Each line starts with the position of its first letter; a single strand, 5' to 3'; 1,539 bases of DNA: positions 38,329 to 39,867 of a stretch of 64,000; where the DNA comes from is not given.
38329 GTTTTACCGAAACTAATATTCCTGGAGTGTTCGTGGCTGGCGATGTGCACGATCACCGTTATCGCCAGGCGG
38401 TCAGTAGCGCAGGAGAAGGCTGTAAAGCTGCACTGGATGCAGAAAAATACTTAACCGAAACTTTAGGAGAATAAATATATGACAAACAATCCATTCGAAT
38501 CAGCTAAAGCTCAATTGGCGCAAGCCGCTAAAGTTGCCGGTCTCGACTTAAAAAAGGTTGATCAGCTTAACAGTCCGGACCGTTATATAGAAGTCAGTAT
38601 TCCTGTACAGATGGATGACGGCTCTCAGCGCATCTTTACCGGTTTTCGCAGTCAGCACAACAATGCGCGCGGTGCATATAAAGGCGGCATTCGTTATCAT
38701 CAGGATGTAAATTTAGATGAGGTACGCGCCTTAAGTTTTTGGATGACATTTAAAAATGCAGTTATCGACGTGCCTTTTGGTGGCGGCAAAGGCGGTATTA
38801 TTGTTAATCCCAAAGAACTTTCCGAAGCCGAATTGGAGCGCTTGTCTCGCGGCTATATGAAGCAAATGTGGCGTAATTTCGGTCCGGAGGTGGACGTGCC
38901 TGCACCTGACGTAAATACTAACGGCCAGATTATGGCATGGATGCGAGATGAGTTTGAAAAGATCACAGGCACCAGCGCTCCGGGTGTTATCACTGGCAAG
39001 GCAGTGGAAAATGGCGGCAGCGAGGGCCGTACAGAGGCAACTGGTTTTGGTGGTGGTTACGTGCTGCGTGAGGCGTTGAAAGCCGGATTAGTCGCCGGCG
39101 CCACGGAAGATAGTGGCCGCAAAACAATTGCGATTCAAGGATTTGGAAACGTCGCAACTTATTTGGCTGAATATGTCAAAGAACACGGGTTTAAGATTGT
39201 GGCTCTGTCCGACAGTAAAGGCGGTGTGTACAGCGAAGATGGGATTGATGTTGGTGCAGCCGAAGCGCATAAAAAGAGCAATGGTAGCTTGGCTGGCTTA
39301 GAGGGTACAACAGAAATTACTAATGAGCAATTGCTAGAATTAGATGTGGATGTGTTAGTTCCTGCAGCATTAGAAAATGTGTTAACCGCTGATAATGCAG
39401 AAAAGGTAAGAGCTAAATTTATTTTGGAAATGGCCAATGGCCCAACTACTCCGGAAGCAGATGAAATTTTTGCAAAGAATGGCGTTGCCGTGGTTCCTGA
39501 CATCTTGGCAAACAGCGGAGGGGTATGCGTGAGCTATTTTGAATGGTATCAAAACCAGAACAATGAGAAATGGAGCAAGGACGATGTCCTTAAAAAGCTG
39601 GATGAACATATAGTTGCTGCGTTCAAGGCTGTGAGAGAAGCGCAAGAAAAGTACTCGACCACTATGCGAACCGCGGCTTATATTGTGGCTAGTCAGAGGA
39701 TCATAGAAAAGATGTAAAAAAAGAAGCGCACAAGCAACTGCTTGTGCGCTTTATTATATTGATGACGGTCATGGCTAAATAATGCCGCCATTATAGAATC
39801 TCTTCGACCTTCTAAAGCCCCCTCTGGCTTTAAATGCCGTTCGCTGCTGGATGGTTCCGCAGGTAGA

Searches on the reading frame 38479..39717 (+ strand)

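Call 47: search_protein_families(library=pfam, proteins=[window:38479-39717:+], max_evalue=0.00001)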
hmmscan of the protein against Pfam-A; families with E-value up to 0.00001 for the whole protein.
window:38479-39717:+ (412 aa): 2 families
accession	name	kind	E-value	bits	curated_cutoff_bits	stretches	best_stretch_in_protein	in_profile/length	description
PF00208.27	ELFV_dehydrog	-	7.3e-73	245.7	23.4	1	179-412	1-237/241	Glutamate/Leucine/Phenylalanine/Valine dehydrogenase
PF02812.23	ELFV_dehydrog_N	-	2.1e-56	189.6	25.3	1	33-160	1-128/129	Glu/Leu/Phe/Val dehydrogenase, dimerisation domain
